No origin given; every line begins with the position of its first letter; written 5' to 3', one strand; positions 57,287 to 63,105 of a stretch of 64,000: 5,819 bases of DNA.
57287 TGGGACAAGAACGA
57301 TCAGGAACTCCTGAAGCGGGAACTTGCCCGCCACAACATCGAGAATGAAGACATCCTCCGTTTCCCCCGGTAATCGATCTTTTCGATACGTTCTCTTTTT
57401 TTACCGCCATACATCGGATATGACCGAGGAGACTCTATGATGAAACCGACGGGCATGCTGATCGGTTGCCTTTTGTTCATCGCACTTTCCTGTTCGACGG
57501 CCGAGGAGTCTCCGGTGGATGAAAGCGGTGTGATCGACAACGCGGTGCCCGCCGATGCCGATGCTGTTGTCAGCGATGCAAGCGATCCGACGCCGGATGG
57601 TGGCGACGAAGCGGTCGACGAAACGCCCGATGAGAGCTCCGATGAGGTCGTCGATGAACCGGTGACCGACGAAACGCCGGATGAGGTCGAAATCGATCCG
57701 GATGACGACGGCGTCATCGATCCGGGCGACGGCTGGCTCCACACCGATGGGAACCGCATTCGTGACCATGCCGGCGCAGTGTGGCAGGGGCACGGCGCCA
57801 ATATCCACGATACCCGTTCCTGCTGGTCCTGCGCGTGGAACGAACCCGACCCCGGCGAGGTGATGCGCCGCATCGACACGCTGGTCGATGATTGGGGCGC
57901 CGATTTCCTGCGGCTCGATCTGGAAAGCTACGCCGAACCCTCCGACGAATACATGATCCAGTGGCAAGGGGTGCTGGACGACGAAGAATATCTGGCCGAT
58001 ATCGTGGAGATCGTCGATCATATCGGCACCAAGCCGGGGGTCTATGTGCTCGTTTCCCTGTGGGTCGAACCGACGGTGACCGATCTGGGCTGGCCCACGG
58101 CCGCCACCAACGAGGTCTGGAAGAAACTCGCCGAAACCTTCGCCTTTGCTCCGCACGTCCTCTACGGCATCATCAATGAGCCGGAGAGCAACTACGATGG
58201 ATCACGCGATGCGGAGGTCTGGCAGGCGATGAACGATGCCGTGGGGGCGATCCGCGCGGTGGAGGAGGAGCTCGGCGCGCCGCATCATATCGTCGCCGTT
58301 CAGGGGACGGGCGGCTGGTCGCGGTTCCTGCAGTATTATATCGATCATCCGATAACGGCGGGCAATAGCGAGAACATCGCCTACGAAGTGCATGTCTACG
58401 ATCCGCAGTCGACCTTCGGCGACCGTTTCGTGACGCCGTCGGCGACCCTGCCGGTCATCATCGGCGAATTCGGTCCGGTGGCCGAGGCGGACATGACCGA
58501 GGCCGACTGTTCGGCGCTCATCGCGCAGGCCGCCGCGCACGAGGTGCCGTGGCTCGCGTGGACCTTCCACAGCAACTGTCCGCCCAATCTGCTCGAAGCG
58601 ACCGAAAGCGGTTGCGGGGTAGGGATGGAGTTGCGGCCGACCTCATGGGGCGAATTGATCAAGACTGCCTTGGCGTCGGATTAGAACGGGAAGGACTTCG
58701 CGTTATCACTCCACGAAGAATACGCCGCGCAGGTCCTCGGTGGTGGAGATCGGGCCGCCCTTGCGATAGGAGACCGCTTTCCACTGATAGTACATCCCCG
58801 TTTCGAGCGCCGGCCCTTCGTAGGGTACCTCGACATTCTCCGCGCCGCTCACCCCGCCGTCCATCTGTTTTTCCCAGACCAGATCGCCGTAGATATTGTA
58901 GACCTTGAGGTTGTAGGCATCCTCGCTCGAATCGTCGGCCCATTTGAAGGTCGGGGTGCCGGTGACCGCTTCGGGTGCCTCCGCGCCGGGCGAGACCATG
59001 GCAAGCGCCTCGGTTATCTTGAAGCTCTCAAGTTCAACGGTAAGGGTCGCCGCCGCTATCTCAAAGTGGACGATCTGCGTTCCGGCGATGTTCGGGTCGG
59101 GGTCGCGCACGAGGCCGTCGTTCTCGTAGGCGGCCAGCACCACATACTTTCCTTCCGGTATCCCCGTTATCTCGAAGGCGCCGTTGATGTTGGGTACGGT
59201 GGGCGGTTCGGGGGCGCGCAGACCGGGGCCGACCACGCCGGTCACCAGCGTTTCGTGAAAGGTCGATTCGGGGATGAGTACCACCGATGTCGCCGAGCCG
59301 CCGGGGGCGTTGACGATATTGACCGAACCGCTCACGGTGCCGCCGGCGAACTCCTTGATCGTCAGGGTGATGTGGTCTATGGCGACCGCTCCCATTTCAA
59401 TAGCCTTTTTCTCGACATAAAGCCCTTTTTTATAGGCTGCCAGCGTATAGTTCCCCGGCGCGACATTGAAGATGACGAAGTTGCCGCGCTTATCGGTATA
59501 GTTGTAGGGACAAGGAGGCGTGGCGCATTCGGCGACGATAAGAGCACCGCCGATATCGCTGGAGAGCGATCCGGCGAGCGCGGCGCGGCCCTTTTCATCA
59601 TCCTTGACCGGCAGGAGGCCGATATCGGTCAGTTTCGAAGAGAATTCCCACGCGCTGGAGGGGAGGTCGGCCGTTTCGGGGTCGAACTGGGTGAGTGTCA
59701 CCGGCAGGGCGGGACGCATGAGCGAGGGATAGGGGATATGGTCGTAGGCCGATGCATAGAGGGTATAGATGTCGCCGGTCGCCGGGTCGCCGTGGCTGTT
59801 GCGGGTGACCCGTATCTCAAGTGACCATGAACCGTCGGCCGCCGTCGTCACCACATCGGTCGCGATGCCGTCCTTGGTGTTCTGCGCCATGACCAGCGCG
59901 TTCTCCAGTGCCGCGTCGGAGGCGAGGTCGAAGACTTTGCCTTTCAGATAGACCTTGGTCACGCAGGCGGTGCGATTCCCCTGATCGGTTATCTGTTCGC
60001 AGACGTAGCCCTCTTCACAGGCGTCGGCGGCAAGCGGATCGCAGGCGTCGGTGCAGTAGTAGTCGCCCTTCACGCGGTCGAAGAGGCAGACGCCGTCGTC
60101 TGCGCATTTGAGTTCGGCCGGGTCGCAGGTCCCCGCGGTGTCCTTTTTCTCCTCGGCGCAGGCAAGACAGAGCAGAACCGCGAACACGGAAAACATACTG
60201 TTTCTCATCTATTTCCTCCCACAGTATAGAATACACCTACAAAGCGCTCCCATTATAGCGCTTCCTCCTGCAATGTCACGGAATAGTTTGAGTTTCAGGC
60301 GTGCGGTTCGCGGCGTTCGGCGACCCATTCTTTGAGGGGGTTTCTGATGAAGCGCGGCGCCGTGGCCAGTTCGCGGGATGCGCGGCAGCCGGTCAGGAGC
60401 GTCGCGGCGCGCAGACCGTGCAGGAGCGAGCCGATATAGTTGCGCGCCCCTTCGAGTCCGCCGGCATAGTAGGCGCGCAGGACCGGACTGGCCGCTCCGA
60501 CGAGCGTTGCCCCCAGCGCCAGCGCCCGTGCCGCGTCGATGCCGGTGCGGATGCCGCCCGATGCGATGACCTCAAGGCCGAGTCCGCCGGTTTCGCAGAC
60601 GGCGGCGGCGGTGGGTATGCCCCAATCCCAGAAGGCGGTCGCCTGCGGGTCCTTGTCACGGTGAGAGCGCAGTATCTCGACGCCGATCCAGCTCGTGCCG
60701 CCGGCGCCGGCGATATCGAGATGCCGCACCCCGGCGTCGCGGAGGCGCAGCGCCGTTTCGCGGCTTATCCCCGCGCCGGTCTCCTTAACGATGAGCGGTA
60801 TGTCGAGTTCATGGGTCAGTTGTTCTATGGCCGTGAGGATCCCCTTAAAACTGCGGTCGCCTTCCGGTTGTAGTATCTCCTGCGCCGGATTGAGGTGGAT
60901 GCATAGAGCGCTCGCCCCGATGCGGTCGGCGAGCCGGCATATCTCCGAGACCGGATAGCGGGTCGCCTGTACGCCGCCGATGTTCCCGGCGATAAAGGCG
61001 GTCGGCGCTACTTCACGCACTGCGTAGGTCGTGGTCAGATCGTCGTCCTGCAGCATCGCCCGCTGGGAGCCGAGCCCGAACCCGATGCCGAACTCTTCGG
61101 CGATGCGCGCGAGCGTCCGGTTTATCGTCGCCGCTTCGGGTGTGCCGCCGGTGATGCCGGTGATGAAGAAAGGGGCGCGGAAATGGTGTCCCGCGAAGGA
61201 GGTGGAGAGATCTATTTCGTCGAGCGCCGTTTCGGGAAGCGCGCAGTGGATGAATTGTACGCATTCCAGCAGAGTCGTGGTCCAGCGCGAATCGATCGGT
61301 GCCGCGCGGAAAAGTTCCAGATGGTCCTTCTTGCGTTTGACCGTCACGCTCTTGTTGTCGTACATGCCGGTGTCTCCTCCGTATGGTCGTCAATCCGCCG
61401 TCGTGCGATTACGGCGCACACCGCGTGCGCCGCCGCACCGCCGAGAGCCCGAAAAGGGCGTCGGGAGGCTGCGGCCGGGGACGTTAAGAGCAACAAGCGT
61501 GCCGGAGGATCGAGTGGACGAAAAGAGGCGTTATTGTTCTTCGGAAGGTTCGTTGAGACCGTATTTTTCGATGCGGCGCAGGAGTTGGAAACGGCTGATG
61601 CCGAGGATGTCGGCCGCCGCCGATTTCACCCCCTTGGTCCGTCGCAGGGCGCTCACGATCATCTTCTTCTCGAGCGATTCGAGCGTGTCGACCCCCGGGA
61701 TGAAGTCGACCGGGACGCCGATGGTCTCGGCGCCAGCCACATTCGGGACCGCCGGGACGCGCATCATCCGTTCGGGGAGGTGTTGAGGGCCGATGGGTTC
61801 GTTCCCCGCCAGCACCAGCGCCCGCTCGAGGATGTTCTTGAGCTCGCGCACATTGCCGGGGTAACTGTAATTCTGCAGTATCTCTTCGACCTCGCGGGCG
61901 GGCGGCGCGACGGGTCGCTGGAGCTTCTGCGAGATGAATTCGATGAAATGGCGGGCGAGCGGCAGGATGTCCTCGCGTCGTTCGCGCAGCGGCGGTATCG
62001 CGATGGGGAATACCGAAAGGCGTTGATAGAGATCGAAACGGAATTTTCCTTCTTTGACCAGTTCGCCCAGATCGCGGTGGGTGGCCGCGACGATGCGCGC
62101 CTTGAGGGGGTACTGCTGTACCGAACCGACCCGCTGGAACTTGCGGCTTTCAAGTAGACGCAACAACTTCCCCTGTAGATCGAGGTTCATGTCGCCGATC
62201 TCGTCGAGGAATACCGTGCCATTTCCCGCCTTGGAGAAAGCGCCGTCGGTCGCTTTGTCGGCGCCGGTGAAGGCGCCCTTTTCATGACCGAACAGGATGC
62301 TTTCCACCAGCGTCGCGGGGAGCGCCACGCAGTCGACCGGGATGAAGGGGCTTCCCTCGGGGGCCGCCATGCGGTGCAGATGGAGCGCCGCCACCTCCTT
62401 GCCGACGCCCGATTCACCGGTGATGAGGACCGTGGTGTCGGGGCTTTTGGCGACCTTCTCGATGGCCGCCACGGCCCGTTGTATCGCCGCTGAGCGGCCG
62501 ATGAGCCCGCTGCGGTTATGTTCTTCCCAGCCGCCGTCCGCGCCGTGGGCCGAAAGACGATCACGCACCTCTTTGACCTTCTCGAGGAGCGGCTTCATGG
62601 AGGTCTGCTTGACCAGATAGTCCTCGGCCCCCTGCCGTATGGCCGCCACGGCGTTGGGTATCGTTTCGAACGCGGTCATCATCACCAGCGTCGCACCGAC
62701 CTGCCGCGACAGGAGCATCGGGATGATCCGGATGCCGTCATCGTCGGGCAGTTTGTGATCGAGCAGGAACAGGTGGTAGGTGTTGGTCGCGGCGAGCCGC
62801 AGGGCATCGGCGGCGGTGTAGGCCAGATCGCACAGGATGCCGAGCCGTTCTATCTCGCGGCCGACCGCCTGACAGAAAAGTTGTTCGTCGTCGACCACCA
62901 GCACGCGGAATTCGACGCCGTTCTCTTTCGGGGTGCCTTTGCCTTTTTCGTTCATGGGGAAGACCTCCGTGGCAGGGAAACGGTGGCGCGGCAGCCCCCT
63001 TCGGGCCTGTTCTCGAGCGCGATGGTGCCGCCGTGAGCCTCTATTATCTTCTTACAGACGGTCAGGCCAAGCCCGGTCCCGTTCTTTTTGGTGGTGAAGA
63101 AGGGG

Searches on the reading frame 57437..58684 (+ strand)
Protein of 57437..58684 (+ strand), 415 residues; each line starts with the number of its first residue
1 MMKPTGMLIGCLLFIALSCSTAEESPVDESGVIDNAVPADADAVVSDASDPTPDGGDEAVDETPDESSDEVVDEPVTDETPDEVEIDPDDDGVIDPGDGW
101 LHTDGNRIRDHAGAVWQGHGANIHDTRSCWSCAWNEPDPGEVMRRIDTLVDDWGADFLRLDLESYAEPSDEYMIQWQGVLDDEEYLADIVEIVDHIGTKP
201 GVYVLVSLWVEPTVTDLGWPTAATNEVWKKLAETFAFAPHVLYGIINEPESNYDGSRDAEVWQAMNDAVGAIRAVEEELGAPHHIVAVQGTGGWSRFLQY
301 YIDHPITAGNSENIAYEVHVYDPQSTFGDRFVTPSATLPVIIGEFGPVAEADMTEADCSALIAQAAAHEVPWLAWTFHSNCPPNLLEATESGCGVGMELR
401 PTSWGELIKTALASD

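Call 7: search_protein_families(library=pfam, proteins=[window:57437-58684:+], max_evalue=0.001)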
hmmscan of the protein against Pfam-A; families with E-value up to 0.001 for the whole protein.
window:57437-58684:+ (415 aa): 1 family
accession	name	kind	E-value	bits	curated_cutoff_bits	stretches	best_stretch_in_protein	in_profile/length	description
PF00150.24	Cellulase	-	4.2e-22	79.4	23.5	1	134-379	17-270/272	Cellulase (glycosyl hydrolase family 5)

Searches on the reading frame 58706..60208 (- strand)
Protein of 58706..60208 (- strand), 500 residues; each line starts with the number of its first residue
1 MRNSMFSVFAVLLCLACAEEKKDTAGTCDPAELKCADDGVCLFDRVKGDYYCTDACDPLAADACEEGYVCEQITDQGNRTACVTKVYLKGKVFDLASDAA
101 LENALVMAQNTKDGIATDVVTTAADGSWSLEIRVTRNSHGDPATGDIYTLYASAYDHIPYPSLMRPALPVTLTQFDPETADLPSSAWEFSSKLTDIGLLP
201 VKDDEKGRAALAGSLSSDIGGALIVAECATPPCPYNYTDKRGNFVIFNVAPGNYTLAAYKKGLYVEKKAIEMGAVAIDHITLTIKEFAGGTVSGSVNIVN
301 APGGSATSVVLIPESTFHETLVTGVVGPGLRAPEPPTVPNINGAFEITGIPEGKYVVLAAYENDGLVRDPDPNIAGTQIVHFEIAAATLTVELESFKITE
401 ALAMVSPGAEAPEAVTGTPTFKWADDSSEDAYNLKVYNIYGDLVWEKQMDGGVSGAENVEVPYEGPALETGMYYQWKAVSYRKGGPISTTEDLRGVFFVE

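Call 7: search_protein_families(library=pfam, proteins=[window:58706-60208:-], max_evalue=0.001)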
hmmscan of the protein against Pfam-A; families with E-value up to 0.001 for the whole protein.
window:58706-60208:- (500 aa): 4 families
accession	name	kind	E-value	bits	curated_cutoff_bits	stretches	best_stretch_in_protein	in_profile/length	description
PF13620.12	CarboxypepD_reg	-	3.4e-13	50.2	32.3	1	88-131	2-43/82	Carboxypeptidase regulatory-like domain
PF13715.12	CarbopepD_reg_2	-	4.6e-09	36.6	32.2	0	88-118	1-31/88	CarboxypepD_reg-like domain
PF14686.12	fn3_3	-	4.3e-08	33.3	24.4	1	237-268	30-63/75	Polysaccharide lyase family 4, domain II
PF25788.1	Ig_Rha78A_N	-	0.0002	22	27.4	1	418-486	19-89/105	Rha78A-like, N-terminal immunoglobulin domain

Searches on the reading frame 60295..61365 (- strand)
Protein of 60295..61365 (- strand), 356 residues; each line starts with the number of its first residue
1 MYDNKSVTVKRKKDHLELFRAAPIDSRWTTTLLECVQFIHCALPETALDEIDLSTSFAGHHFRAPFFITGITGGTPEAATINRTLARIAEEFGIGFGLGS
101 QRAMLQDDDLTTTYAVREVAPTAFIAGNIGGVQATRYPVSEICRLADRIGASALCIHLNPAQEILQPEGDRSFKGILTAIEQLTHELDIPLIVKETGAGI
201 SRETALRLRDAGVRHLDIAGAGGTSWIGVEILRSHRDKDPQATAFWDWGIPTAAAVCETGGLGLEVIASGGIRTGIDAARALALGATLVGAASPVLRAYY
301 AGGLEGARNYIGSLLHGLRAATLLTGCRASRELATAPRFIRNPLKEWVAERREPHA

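Call 7: search_protein_families(library=pfam, proteins=[window:60295-61365:-], max_evalue=0.001)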
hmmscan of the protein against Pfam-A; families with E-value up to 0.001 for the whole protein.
window:60295-61365:- (356 aa): 2 families
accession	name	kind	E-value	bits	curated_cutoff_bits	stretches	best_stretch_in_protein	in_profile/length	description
PF01070.24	FMN_dh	-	1e-20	74.5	24.9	1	178-334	208-344/350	FMN-dependent dehydrogenase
PF00478.31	IMPDH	-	0.00013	21.6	25.6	0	197-289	151-233/345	IMP dehydrogenase / GMP reductase domain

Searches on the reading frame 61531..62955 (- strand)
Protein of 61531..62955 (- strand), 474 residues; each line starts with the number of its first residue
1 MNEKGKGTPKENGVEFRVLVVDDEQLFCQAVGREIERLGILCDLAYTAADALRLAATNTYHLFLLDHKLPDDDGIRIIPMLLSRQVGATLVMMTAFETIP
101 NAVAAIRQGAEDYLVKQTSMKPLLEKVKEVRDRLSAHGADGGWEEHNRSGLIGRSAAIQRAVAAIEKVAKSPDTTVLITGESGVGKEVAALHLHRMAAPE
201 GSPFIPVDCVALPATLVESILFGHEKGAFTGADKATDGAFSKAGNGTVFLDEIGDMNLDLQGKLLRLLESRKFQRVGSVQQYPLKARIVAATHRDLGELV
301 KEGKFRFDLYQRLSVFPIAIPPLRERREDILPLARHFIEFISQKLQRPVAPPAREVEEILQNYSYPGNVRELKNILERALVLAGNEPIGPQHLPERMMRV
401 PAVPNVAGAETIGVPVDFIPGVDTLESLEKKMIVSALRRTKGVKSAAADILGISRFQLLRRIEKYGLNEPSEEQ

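Call 7: search_protein_families(library=pfam, proteins=[window:61531-62955:-], max_evalue=0.001)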
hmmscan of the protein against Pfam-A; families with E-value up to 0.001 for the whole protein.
window:61531-62955:- (474 aa): 9 families
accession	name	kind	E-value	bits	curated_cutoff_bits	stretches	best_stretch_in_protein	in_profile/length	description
PF00158.32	Sigma54_activat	-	3.9e-60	202.8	20.2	1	151-318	1-167/168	Sigma-54 interaction domain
PF25601.1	AAA_lid_14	-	3e-23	81.9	27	1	324-398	1-75/87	AAA+ ATPase lid domain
PF00072.30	Response_reg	-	6e-20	71.9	30.2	1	18-127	1-110/111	Response regulator receiver domain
PF14532.12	Sigma54_activ_2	-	7.2e-20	72.1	25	1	152-323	1-138/138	Sigma-54 interaction domain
PF02954.25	HTH_8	-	4.8e-13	49.1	22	1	424-465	1-42/42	Bacterial regulatory protein, Fis family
PF07728.20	AAA_5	-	6.4e-07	29.9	22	1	176-295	2-124/139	AAA domain (dynein-related subfamily)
PF13191.12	AAA_16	-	1.3e-05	26.2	32.6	1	151-236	2-89/167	AAA ATPase domain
PF01078.27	Mg_chelatase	-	2.2e-05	24.4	20.3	0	231-292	93-156/207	Magnesium chelatase, subunit ChlI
PF18024.7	HTH_50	-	0.00096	19.2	27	0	423-468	6-50/50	Helix-turn-helix domain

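Call 22: find_encoding_contigs(protein=window:61531-62955:-, flank=10000, max_places=3)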
Protein window:61531-62955:- (474 aa): 7 contigs read that carry it; 3 places shown.
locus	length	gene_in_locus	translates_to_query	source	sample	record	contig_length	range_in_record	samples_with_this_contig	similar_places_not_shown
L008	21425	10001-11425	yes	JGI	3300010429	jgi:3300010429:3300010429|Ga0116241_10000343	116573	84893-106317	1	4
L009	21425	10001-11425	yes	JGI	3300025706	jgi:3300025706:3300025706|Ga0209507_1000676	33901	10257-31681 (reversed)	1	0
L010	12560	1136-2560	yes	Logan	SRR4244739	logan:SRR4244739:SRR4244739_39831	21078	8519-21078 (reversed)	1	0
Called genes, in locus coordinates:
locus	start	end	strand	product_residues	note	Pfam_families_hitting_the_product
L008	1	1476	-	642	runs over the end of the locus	PF00432:Prenyltrans (faint), PF13249:SQHop_cyclase_N, PF13243:SQHop_cyclase_C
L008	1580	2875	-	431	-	PF01136:Peptidase_U32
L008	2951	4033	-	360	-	PF01817:CM_2, PF00793:DAHP_synth_1, PF03102:NeuB (weak)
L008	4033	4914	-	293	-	PF00348:polyprenyl_synt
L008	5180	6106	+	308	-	PF00494:SQS_PSY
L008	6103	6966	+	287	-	PF00494:SQS_PSY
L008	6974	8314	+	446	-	PF00890:FAD_binding_2 (weak), PF01266:DAO, PF01593:Amino_oxidase, PF01946:Thi4 (faint), PF07992:Pyr_redox_2 (weak), PF12831:FAD_oxidored (weak), PF13450:NAD_binding_8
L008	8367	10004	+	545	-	PF13492:GAF_3, PF00989:PAS (weak), PF13426:PAS_9, PF00512:HisKA (weak), PF02518:HATPase_c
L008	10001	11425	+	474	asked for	PF00072:Response_reg, PF00158:Sigma54_activat, PF01078:Mg_chelatase (faint), PF14532:Sigma54_activ_2, PF07728:AAA_5 (weak), PF25601:AAA_lid_14, PF02954:HTH_8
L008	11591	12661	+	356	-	PF01070:FMN_dh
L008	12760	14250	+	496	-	PF13620:CarboxypepD_reg (faint), PF13715:CarbopepD_reg_2 (faint), PF14686:fn3_3 (weak)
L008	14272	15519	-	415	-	PF00150:Cellulase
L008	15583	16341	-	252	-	-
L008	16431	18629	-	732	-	PF12768:Rax2 (faint), PF17164:DUF5122 (faint), PF19565:DUF6087 (faint)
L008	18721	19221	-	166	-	PF13668:Ferritin_2 (faint), PF22277:EncFtn-like (faint), PF02915:Rubrerythrin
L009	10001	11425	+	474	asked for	PF00072:Response_reg, PF00158:Sigma54_activat, PF01078:Mg_chelatase (faint), PF14532:Sigma54_activ_2, PF07728:AAA_5 (weak), PF25601:AAA_lid_14, PF02954:HTH_8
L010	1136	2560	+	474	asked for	PF00072:Response_reg, PF00158:Sigma54_activat, PF01078:Mg_chelatase (faint), PF14532:Sigma54_activ_2, PF07728:AAA_5 (weak), PF25601:AAA_lid_14, PF02954:HTH_8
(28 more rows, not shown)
